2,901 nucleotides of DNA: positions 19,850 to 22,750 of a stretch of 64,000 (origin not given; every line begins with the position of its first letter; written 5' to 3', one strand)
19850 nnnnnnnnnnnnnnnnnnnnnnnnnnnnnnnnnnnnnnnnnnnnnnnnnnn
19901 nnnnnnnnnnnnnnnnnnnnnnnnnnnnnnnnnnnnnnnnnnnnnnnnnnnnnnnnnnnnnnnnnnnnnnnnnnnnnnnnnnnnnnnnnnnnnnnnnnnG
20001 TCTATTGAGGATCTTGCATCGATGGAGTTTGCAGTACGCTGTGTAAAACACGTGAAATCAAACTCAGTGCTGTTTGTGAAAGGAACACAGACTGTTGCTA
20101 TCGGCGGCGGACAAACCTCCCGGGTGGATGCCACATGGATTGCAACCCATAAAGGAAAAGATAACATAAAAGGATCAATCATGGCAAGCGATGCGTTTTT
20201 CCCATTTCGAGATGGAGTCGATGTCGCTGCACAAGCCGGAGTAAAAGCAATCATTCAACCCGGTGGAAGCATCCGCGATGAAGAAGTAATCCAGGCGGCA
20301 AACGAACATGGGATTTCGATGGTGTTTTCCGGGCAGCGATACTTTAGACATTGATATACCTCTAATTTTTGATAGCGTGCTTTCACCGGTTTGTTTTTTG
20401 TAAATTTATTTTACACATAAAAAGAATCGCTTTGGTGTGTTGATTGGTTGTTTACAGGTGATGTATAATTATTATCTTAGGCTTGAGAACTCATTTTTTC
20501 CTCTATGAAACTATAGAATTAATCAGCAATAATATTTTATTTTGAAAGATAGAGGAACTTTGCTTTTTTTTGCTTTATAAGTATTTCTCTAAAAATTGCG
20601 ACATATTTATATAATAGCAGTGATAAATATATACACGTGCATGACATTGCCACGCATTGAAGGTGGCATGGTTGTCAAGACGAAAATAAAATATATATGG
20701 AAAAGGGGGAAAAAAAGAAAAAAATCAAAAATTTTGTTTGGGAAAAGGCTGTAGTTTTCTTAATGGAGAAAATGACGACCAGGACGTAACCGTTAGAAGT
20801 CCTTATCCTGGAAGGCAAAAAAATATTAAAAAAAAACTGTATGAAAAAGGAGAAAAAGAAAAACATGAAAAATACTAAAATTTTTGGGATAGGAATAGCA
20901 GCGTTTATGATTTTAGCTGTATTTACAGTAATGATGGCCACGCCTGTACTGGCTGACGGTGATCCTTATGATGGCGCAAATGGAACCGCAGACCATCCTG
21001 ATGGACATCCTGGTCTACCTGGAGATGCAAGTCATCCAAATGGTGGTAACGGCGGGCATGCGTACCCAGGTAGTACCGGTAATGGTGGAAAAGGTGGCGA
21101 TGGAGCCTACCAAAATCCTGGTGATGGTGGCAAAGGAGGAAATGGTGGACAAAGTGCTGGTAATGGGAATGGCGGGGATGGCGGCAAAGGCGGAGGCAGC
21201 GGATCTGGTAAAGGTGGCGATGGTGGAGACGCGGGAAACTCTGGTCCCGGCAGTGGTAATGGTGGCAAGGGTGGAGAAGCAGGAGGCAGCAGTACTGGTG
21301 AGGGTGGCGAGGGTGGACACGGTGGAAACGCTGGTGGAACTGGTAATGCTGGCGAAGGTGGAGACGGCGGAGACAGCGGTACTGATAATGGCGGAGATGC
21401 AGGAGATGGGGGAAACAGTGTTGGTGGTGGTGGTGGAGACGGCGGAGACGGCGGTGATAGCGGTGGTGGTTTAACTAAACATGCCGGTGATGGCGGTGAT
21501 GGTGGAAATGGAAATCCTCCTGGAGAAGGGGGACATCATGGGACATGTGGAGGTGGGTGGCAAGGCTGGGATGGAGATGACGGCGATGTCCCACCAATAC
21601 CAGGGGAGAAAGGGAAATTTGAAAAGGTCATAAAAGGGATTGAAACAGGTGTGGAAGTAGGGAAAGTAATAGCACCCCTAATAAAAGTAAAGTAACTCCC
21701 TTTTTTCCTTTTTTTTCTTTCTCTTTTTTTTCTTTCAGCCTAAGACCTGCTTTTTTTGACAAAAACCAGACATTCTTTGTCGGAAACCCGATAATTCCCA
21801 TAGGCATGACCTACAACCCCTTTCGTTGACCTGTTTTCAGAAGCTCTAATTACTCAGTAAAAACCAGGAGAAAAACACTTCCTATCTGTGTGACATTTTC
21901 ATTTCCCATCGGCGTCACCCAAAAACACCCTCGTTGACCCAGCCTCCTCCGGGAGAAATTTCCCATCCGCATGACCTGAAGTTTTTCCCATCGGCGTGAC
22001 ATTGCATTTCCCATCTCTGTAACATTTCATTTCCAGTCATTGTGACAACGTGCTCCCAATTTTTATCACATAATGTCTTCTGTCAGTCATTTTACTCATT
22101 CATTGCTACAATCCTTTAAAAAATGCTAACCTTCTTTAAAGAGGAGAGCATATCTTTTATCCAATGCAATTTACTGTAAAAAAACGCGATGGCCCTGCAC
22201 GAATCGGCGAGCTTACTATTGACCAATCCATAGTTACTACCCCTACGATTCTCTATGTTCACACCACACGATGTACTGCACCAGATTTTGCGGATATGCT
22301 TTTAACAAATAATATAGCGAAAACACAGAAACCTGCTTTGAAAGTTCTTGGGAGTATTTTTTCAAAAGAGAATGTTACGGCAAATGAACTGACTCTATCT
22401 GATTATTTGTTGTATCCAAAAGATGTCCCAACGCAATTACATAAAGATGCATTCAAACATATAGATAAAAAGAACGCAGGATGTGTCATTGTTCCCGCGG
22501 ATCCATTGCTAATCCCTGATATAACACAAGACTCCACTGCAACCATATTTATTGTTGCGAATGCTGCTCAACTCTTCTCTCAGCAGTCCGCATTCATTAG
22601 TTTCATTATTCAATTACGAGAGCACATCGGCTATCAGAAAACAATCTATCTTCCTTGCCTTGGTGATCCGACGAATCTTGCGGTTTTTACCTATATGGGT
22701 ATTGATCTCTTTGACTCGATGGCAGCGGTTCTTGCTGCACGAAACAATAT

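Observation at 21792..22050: Iteron-like array of seven direct repeats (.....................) between the Gly-rich gene and arcS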

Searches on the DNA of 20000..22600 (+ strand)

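Call 11: search_rna_families(source=window, start=20000, end=22600, threshold=evalue, max_evalue=5)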
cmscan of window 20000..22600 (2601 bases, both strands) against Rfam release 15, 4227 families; matches with E-value up to 5: 7.
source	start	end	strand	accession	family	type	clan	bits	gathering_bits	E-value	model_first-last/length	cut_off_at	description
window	22121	22178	-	RF02580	tsr31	Gene; sRNA;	-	23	50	1.1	1-70/70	no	S. aureus tsr31 small RNA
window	20568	20616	-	RF00951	mir-1302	Gene; miRNA;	-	22.6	62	2.1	1-52/52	no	mir-1302 microRNA precursor family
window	20569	20617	+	RF00951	mir-1302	Gene; miRNA;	-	22.3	62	2.5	1-52/52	no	mir-1302 microRNA precursor family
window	21607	21737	+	RF03792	MIR6462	Gene; miRNA;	-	20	96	3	1-119/119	no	MIR6462 microRNA precursor family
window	21593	21736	+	RF02436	SpF43_sRNA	Gene; sRNA;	-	19.2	70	1.8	1-99/99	no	Streptococcus sRNA SpF43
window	21613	21765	-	RF02995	IMES-5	Gene; sRNA;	-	17.3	96.1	3.5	1-150/150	no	IMES-5 RNA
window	21547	21595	+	RF01134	sR30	Gene; snRNA; snoRNA; CD-box;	-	13.5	38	3.3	1-57/57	no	Small nucleolar RNA sR30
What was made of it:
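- On Structured non-coding RNA: Rfam gave no hit above E = 1 over the array (call 11).
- No Rfam family matches (call 11).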

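Call 36: search_dna_similar(query=window:21740-22130:+, collection=plasmids, mode=distant, max_evalue=1, max_rows=15)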
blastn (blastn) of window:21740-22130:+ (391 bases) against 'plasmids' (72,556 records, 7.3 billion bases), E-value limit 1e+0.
No match.

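Call 37: search_dna_similar(query=window:21740-22130:+, collection=phages, mode=distant, max_evalue=1, max_rows=15)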
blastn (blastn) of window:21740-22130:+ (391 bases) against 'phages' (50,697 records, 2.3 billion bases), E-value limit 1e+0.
No match.
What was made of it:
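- Closest known: Iterons of theta-type plasmid origins. Different: The plasmid and phage collections hold no similar DNA (calls 36, 37).
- Tried and rejected: BLAST of the array region (21740-22130) against the plasmid and phage collections found nothing (calls 36, 37).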

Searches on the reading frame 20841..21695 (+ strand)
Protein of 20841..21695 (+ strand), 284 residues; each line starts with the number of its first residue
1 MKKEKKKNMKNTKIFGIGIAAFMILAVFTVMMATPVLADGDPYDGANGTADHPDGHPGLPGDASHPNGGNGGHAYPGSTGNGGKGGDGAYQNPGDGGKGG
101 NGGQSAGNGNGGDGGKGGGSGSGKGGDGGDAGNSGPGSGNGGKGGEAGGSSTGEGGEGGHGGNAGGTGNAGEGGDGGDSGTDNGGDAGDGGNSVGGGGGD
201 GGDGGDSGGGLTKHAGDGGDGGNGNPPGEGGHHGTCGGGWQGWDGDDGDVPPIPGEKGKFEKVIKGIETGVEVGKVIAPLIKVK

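Call 8: search_protein_families(library=pfam, proteins=[window:20841-21692:+])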
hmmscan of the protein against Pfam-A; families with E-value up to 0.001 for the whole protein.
window:20841-21692:+ (284 aa): 0 families

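Call 13: find_encoding_contigs(protein=window:20841-21695:+, flank=10000, max_places=10)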
Protein window:20841-21695:+ (284 aa): no gene with exactly this product is on record in the collection.

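Call 26: find_homologous_proteins(query=window:20865-21695:+, max_evalue=0.001)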
Query window:20865-21695:+ (276 aa): 4 proteins with E <= 0.001 among 8000 candidates.
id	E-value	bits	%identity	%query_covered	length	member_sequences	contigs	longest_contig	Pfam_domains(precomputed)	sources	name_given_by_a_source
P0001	1.6e-7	49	30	7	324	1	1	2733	PF07591.16,PF14623.12,PF05203.22,PF01079.26,PF14890.12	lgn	-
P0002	1.6e-7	49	25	10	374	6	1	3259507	-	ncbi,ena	-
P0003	2.5e-6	45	27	15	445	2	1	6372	PF00404.25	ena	-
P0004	6.1e-4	37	46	5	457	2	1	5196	PF00404.25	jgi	-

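Call 78: search_protein_representatives(protein=window:20865-21695:+)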
Query: 276 residues. Proteins with E-value up to 0.001 (for the whole library): 7; up to 1e-10: 0; up to 1e-30: 0. The best 7 are listed.
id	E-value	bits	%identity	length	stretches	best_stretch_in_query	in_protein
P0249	2.6e-08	49.8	63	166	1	30-98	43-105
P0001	5.0e-08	48.9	56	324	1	12-163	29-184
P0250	1.7e-07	47.1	39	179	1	11-107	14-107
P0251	5.8e-06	42.1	44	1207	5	20-60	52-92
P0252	1.9e-05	40.3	57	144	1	35-79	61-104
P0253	4.7e-04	35.8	40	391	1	74-251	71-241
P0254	5.5e-04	35.6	51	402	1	36-211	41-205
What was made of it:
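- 20865..21695 (+): Gly-rich ORF with an N-terminal signal-peptide-like segment and no real homologues (an earlier ATG at 20841 is possible). Calls 26 and 78 found only 7 weak hits among 1.84 billion representatives.
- On Plasmid-type iteron origin: The insertion holds only the Gly-rich ORF, which has no real homologues (calls 8, 26, 78).
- Tried and rejected: No support: there are no real homologues (calls 26, 78), and the giant ORF's sequence was not retrievable.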

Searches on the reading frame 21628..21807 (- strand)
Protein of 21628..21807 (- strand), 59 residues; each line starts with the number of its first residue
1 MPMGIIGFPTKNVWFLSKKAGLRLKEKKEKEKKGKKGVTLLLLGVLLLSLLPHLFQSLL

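Call 80: search_protein_families(library=pfam, proteins=[window:21628-21807:-], max_evalue=1)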
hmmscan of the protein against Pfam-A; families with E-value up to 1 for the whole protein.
window:21628-21807:- (59 aa): 0 families
